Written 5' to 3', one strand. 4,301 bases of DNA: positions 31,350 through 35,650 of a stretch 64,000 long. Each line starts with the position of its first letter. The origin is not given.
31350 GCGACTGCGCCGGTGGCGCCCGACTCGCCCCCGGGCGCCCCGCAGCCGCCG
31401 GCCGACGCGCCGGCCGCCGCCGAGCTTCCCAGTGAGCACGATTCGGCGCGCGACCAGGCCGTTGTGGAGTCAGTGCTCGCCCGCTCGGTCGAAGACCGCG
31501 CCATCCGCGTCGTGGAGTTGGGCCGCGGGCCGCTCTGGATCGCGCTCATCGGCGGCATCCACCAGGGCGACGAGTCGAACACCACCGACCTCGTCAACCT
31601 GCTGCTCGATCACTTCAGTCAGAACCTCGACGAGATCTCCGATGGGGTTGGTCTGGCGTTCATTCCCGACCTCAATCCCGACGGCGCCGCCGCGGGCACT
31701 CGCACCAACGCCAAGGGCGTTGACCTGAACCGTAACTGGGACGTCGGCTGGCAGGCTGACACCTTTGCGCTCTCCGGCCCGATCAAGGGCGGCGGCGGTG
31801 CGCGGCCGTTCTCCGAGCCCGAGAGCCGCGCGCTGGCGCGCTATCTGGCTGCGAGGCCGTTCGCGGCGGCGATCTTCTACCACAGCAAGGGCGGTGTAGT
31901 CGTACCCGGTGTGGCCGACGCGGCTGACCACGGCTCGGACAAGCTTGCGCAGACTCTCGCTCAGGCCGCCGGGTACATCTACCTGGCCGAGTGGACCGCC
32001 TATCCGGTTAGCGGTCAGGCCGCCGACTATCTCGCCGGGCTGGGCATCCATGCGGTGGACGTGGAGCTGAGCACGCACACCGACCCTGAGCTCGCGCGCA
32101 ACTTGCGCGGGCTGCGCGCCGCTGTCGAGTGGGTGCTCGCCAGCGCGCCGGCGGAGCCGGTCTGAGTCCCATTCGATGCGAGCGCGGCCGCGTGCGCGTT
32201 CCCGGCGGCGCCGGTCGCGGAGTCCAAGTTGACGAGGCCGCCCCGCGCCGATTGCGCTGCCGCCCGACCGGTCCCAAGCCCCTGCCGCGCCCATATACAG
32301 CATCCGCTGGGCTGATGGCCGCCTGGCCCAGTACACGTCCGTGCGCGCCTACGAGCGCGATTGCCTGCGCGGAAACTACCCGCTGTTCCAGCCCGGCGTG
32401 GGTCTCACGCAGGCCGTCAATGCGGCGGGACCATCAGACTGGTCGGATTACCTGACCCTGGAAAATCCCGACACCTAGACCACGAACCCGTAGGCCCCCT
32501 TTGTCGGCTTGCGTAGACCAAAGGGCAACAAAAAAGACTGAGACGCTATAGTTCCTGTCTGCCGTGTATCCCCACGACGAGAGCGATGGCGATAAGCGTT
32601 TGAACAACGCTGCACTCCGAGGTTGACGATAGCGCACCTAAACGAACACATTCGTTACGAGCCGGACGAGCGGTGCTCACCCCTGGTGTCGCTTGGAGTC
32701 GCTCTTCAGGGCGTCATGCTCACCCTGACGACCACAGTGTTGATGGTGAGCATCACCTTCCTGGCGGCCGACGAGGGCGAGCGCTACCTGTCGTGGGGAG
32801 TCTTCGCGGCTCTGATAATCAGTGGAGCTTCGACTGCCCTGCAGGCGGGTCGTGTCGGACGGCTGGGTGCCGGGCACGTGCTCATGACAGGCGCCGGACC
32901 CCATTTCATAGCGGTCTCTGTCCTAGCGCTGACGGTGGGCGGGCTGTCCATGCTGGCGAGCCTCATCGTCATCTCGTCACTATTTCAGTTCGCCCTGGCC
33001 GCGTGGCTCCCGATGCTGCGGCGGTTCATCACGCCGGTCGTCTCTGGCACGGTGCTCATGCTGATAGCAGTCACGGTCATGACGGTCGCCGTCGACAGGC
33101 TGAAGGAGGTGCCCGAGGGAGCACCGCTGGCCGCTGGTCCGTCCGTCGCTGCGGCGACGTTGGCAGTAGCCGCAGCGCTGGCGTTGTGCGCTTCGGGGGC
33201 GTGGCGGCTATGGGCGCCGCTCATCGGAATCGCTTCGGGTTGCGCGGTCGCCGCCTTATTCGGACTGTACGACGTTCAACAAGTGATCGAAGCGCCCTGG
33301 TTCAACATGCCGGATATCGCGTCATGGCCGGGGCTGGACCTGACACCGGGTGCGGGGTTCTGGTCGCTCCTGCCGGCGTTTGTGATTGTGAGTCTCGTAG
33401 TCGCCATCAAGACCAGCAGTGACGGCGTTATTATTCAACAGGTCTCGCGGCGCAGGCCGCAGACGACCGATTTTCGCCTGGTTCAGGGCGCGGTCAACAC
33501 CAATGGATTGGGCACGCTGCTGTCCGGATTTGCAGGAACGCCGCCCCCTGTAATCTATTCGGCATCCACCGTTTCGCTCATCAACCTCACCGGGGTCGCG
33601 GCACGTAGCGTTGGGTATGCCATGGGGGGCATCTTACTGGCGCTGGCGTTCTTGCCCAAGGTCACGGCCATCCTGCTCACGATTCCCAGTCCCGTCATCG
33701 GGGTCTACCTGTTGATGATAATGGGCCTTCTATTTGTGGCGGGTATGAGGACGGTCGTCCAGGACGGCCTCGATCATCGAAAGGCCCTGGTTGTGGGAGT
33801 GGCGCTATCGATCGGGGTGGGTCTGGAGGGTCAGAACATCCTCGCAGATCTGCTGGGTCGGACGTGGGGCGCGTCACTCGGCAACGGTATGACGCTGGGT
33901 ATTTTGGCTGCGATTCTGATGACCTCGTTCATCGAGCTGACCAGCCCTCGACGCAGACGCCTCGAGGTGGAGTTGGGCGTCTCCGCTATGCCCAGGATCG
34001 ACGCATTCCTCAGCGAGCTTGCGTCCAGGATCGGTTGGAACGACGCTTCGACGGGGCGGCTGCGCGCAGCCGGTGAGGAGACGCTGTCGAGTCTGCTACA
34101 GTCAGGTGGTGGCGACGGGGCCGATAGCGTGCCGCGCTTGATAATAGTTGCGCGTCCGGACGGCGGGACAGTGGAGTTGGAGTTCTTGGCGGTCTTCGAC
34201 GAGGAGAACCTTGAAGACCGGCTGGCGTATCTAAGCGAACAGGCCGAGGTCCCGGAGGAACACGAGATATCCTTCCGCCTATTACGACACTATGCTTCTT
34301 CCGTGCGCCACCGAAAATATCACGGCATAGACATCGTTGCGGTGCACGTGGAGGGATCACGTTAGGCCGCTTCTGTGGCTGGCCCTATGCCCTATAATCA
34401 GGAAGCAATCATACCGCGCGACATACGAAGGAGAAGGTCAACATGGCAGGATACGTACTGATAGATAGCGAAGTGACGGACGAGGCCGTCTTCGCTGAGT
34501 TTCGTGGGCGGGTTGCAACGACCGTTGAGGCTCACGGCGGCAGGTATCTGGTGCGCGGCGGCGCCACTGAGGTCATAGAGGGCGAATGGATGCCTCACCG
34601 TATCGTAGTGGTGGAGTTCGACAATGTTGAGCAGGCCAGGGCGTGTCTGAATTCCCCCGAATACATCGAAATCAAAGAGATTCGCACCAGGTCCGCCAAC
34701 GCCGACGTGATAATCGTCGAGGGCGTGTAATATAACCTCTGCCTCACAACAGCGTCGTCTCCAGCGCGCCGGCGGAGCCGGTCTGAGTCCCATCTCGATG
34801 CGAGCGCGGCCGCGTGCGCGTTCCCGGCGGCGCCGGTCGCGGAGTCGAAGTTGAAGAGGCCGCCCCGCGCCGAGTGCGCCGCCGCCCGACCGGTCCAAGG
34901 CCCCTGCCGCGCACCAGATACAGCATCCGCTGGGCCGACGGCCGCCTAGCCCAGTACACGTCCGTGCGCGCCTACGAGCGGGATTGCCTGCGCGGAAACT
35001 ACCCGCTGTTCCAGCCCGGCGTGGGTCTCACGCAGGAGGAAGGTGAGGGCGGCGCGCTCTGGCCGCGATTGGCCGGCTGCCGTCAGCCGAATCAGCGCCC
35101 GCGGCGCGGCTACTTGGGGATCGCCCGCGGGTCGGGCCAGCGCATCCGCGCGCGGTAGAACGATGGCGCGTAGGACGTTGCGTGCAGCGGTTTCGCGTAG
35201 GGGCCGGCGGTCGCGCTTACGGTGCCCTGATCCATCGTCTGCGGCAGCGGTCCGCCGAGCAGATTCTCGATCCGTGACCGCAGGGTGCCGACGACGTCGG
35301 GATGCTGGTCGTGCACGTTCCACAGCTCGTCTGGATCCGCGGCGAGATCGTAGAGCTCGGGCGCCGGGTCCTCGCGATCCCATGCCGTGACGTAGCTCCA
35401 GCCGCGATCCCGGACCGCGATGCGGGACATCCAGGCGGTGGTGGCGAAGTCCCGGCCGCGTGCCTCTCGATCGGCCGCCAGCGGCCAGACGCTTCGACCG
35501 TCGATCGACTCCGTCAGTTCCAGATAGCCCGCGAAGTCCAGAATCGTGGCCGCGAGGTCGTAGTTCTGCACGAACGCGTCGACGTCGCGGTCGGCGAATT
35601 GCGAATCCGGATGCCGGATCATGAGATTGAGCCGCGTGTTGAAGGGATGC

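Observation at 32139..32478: Roughly 275-bp repeat present twice, whose only differences are synonymous in one frame, pointing to a hidden conserved ORF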

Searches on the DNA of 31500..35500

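Call 7: search_rna_families(source=window, start=31500, end=35500, threshold=evalue, max_evalue=1)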
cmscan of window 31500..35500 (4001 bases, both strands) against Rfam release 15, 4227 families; matches with E-value up to 1: 0.
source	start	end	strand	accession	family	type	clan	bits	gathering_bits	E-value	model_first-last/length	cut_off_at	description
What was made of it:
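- On Known structured RNA family: No match at E<=1 across 31500-35500 on either strand (call 7).
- Rfam finds nothing at E<=1 (call 7).
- Tried and rejected: Rfam scan of 31500-35500: no hit (call 7).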

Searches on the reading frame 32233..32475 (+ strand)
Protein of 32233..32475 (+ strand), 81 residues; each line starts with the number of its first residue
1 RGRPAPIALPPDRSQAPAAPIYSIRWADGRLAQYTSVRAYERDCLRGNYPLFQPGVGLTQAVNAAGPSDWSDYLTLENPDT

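Call 8: find_homologous_proteins(query=window:32233-32475:+, max_evalue=10)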
Query seq(81 aa) (81 aa): 1 proteins with E <= 10 among 3 candidates.
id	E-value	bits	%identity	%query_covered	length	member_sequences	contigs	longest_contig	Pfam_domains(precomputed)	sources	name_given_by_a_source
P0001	1.0e-18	85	89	56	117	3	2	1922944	-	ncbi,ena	-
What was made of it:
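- On Conserved unannotated small protein gene: The word-indexed search of 5.8 billion proteins returned only the clade's own ORF cluster (call 8).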

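Call 9: search_protein_families(library=pfam, proteins=[window:32233-32475:+], max_evalue=0.01)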
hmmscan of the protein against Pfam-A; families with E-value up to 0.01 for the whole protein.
seq(81 aa): 0 families

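Call 11: find_encoding_contigs(protein=P0001, flank=10000, max_places=6)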
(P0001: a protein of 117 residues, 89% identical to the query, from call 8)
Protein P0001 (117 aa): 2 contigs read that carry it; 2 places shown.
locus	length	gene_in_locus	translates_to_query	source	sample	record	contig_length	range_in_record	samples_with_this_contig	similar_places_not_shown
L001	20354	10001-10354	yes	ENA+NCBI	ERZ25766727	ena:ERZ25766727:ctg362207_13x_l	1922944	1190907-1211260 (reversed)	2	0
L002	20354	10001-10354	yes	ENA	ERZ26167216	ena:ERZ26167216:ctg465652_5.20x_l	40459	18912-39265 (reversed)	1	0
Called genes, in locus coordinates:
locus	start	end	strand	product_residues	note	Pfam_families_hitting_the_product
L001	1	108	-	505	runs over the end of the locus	PF13541:ChlI, PF00158:Sigma54_activat (faint), PF01078:Mg_chelatase, PF07728:AAA_5 (faint), PF00493:MCM, PF13335:Mg_chelatase_C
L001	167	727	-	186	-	-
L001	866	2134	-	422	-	PF00083:Sugar_tr (faint), PF03137:OATP (weak), PF07690:MFS_1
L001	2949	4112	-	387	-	PF01555:N6_N4_Mtase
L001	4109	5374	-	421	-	-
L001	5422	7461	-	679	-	PF01935:DUF87 (weak)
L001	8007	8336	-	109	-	-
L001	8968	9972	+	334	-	PF00246:Peptidase_M14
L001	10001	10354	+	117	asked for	-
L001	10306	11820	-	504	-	PF00884:Sulfatase, PF01663:Phosphodiest (weak), PF16347:SGSH_C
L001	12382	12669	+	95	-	-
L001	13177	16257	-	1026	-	-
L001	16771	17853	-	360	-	PF13384:HTH_23, PF13518:HTH_28, PF13551:HTH_29, PF13565:HTH_32, PF13358:DDE_3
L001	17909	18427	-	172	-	PF01261:AP_endonuc_2, PF03786:UxuA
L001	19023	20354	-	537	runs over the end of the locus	PF02776:TPP_enzyme_N, PF00205:TPP_enzyme_M, PF02775:TPP_enzyme_C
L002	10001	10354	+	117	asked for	-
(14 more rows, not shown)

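Call 34: find_encoding_contigs(protein=P0242, flank=5000, max_places=3)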
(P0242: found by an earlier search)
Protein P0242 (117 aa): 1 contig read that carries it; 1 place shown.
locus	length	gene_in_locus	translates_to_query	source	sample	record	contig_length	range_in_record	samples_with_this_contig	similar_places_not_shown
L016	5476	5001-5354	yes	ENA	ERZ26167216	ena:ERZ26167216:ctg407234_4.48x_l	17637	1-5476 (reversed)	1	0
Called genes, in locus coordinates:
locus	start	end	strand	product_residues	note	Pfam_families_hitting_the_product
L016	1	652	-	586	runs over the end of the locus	PF03235:GmrSD_N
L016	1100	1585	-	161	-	-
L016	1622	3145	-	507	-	-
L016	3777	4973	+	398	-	PF00246:Peptidase_M14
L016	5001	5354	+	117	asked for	-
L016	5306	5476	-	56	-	?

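Call 35: find_encoding_contigs(protein=P0243, flank=5000, max_places=3)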
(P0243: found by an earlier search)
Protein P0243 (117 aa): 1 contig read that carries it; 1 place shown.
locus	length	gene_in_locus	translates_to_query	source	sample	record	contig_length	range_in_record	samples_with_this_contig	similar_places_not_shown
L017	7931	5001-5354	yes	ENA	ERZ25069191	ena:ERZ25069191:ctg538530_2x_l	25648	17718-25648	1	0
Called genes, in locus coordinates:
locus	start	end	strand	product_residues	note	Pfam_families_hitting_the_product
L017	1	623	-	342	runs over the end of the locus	-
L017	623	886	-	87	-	-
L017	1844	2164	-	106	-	-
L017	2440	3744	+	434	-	-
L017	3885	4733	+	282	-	PF00246:Peptidase_M14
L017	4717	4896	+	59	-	-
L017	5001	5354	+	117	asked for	-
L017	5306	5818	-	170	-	PF16347:SGSH_C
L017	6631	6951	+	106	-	-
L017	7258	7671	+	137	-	-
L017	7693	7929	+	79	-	?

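Call 48: search_protein_families(library=ncbifam, proteins=[P0001], max_evalue=0.001)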
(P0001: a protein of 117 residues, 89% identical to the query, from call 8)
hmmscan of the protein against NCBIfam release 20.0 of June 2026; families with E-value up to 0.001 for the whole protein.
P0001 (117 aa): 0 families

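Call 52: find_encoding_contigs(protein=P0250, flank=5000, max_places=4)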
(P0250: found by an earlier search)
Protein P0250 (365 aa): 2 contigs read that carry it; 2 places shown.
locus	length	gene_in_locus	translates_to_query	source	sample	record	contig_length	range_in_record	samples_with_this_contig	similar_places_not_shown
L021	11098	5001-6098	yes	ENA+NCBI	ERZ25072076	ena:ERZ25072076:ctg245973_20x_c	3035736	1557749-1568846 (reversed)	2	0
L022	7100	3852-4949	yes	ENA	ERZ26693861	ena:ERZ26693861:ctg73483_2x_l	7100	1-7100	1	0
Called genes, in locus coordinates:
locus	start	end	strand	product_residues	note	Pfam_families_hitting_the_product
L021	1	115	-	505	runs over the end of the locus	PF13541:ChlI, PF00158:Sigma54_activat (faint), PF01078:Mg_chelatase, PF07728:AAA_5 (faint), PF00493:MCM, PF13335:Mg_chelatase_C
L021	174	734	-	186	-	-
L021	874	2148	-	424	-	PF00083:Sugar_tr (faint), PF03137:OATP (weak), PF07690:MFS_1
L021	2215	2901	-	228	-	PF00884:Sulfatase, PF16347:SGSH_C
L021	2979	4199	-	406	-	-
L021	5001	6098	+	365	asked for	PF00246:Peptidase_M14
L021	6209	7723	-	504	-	PF00884:Sulfatase, PF01663:Phosphodiest (weak), PF16347:SGSH_C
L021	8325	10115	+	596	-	PF00078:RVT_1, PF01348:Intron_maturas2, PF21368:AI2M-like_HNH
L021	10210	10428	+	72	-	-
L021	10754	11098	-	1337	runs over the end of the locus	-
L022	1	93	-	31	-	?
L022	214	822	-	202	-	PF06779:MFS_4 (weak), PF07690:MFS_1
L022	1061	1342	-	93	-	-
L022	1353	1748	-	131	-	PF00884:Sulfatase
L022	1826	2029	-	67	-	-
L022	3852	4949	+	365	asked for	PF00246:Peptidase_M14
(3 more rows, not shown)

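Call 53: find_encoding_contigs(protein=P0251, flank=5000, max_places=4)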
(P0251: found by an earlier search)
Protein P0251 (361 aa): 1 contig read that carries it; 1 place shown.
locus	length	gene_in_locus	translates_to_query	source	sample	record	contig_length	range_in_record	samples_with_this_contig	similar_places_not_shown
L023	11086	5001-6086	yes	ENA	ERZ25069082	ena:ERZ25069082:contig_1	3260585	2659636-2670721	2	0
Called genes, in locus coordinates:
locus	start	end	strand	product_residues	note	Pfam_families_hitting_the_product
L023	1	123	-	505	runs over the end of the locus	PF13541:ChlI, PF00158:Sigma54_activat (faint), PF01078:Mg_chelatase, PF07728:AAA_5 (faint), PF00493:MCM, PF13335:Mg_chelatase_C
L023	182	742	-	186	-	-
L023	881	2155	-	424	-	PF00083:Sugar_tr (faint), PF03137:OATP (weak), PF07690:MFS_1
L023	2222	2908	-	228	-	PF00884:Sulfatase, PF16347:SGSH_C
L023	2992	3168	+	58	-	-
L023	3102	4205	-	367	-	-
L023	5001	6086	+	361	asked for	PF00246:Peptidase_M14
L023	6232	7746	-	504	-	PF00884:Sulfatase, PF01663:Phosphodiest (weak), PF16347:SGSH_C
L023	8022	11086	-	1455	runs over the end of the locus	-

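Call 55: find_encoding_contigs(protein=P0256, flank=5000, max_places=4)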
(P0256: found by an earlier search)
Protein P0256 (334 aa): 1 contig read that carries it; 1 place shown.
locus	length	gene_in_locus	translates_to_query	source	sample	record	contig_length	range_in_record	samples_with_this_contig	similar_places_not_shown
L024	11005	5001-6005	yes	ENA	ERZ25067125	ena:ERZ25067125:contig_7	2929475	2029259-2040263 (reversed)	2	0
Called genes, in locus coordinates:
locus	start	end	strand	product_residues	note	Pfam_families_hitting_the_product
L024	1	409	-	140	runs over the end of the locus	-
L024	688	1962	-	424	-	PF00083:Sugar_tr (faint), PF03137:OATP (weak), PF07690:MFS_1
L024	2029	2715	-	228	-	PF00884:Sulfatase, PF16347:SGSH_C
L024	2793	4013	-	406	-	-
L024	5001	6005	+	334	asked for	PF00246:Peptidase_M14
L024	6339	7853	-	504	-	PF00884:Sulfatase, PF01663:Phosphodiest (weak), PF16347:SGSH_C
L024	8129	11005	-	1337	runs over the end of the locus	-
